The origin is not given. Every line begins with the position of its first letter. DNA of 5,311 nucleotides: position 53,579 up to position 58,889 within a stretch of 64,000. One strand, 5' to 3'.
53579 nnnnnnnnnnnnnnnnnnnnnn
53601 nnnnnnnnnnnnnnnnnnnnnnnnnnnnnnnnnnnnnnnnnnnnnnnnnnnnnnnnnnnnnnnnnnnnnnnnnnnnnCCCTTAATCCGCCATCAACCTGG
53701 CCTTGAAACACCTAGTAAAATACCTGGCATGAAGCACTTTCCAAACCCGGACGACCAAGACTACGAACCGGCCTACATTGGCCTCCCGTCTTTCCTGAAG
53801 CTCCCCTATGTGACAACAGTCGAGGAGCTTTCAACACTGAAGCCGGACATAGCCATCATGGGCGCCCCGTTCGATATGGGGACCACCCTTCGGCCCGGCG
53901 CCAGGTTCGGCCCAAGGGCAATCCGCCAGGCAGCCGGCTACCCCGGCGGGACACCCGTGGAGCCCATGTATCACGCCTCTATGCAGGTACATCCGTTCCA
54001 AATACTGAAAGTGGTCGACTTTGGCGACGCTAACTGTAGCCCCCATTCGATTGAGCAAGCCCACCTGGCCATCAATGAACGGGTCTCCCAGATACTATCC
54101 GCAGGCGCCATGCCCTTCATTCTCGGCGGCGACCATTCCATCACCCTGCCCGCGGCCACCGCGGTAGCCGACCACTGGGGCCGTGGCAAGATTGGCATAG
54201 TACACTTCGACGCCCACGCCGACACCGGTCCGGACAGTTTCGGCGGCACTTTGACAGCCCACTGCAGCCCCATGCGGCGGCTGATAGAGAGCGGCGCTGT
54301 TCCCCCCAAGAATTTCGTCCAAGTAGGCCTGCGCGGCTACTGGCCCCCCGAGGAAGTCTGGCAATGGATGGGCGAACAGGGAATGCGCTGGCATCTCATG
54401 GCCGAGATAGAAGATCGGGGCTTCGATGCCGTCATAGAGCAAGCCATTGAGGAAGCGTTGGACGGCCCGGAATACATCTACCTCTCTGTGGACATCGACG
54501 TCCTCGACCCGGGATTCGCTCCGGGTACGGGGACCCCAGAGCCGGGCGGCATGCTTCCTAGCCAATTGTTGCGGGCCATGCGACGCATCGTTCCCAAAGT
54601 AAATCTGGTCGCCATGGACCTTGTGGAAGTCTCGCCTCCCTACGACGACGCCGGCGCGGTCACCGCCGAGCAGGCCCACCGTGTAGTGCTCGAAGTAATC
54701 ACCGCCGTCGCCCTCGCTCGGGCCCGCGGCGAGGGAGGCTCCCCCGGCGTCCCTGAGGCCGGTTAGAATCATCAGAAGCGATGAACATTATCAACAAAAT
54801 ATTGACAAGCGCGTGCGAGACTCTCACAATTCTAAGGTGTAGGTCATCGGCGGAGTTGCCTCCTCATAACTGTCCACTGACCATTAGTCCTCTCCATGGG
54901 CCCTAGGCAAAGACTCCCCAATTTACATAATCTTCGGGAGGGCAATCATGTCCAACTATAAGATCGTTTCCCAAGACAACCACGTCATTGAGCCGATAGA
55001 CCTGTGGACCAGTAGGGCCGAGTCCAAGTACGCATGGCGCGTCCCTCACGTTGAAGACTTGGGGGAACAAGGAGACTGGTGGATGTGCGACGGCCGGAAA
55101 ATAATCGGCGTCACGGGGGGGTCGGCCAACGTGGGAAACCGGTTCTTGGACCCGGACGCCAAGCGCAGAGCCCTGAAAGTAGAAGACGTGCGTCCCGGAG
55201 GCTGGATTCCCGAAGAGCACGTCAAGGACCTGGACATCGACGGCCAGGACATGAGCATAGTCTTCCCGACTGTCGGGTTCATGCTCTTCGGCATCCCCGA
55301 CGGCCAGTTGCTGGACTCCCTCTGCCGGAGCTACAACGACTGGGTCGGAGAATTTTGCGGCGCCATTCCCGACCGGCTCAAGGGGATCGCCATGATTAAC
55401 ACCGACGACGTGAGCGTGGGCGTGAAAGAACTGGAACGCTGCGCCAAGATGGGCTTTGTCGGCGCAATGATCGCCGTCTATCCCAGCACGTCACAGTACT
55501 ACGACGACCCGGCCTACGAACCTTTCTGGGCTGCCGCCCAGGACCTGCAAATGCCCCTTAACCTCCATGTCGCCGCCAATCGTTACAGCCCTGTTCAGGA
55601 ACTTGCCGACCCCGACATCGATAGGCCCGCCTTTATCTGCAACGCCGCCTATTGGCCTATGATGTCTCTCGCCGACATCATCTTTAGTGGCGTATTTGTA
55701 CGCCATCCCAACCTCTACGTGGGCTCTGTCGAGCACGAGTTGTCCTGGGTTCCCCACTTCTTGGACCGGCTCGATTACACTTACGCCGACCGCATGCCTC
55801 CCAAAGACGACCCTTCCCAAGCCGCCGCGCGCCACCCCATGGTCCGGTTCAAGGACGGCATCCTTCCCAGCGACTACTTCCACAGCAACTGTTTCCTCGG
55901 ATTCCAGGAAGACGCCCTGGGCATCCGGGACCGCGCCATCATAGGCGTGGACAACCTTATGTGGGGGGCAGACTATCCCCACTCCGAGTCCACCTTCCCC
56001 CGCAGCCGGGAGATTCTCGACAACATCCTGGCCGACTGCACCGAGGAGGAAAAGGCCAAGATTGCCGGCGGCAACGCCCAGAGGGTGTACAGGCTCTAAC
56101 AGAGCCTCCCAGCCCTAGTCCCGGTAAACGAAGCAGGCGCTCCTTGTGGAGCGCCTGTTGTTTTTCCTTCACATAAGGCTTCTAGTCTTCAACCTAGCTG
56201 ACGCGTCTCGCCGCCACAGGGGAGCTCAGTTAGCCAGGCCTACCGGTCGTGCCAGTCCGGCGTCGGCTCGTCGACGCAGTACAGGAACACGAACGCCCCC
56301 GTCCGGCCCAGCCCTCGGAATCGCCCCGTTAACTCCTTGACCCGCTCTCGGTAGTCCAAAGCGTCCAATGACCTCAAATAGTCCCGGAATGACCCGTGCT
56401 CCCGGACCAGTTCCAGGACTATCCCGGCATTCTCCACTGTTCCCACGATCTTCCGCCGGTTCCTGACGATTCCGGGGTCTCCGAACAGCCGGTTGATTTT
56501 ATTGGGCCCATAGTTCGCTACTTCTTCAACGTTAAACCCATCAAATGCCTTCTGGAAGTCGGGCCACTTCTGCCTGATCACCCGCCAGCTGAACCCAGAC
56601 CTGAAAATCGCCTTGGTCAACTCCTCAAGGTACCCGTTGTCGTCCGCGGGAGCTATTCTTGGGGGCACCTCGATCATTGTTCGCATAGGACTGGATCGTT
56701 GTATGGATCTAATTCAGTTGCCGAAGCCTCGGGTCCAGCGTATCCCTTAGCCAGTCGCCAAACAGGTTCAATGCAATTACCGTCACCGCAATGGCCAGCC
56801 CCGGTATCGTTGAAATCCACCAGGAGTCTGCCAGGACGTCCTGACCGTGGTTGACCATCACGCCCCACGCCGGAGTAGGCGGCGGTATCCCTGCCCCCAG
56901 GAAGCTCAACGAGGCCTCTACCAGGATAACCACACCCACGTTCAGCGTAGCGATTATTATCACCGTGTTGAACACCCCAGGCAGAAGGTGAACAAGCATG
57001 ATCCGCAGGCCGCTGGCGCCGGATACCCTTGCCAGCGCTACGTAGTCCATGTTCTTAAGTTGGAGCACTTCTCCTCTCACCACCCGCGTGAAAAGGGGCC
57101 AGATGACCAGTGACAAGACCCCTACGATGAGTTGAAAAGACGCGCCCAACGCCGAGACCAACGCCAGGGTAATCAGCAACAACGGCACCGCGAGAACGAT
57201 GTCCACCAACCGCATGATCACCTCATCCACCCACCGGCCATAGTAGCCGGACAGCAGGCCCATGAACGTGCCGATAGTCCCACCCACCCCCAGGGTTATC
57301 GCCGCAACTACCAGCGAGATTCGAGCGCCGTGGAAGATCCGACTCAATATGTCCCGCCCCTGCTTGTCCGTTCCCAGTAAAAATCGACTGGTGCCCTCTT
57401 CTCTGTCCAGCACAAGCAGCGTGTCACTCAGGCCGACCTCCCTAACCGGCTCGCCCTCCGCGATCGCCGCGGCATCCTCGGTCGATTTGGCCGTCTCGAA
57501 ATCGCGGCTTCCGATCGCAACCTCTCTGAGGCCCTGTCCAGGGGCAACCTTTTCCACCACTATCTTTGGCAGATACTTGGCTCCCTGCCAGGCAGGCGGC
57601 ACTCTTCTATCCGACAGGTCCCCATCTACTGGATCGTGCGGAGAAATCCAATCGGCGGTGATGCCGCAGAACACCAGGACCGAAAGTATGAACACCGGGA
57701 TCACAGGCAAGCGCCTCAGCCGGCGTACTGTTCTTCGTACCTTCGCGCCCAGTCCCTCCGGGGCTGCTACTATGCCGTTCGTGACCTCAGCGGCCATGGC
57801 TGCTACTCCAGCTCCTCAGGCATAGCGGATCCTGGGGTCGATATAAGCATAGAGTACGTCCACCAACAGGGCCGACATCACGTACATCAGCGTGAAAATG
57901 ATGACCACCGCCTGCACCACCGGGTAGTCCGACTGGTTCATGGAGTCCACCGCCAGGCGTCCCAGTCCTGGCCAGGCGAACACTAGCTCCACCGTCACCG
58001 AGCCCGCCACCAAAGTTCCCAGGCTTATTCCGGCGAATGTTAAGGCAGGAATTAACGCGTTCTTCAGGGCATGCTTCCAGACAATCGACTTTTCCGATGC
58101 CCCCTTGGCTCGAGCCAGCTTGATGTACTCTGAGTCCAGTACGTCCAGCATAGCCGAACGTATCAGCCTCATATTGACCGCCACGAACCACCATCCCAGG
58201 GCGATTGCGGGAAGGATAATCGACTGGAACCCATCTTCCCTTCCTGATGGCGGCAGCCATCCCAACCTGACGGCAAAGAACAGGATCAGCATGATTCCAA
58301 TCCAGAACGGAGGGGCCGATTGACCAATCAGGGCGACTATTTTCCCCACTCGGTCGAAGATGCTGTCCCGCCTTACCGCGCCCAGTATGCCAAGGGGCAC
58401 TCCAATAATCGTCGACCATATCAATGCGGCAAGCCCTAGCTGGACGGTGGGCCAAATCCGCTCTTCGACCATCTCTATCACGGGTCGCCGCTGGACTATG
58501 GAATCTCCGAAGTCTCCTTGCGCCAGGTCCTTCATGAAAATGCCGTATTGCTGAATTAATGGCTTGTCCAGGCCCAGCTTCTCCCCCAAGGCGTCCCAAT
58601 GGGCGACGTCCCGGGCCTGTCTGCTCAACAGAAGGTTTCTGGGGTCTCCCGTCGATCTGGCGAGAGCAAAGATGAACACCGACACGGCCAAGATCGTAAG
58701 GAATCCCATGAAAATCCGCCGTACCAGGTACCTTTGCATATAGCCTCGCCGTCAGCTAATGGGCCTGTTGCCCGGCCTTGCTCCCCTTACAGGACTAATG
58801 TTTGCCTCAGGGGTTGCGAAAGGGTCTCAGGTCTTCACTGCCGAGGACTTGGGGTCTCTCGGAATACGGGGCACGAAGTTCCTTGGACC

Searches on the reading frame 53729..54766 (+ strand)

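Call 7: search_protein_families(library=pfam, proteins=[window:53729-54766:+])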
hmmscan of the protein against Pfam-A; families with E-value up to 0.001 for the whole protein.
window:53729-54766:+ (345 aa): 1 family
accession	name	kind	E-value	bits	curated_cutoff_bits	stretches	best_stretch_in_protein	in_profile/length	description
PF00491.26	Arginase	-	6.5e-87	292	22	1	40-323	2-277/280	Arginase family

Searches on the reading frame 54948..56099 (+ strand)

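Call 7: search_protein_families(library=pfam, proteins=[window:54948-56099:+])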
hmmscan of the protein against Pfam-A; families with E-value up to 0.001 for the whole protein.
window:54948-56099:+ (383 aa): 1 family
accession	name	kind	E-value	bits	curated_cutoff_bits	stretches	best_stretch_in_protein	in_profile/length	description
PF04909.20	Amidohydro_2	-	8.7e-30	104.9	26.4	1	79-383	12-289/289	Amidohydrolase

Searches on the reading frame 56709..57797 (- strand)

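Call 8: search_protein_families(library=pfam, proteins=[window:56709-57797:-])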
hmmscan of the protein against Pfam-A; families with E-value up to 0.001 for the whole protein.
window:56709-57797:- (362 aa): 2 families
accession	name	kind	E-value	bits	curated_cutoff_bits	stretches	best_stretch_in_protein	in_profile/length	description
PF00528.27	BPD_transp_1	-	4.9e-31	108.3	26.4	1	176-360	1-184/184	Binding-protein-dependent transport system inner membrane component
PF12911.12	OppC_N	-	0.00034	20.9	23.9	0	28-68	11-53/53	N-terminal TM domain of oligopeptide transport permease C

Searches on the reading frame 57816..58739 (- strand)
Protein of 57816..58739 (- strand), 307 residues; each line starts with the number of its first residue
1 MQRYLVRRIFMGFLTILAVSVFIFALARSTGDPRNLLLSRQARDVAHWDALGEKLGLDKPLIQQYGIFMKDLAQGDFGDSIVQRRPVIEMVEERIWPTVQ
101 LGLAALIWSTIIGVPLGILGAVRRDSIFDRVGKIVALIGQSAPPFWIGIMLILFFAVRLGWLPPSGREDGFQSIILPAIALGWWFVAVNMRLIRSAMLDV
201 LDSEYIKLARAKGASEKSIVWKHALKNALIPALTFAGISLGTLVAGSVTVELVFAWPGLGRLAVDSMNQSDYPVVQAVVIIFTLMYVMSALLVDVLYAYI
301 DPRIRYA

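Call 8: search_protein_families(library=pfam, proteins=[window:57816-58739:-])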
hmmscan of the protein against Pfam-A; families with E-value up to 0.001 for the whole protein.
window:57816-58739:- (307 aa): 2 families
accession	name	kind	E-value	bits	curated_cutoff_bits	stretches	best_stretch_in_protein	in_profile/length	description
PF00528.27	BPD_transp_1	-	4.2e-46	157.4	26.4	1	113-305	1-183/184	Binding-protein-dependent transport system inner membrane component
PF19300.4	BPD_transp_1_N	-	6.3e-07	30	23.8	1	1-75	1-75/114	Binding-prot-dependent transport system membrane comp, N-term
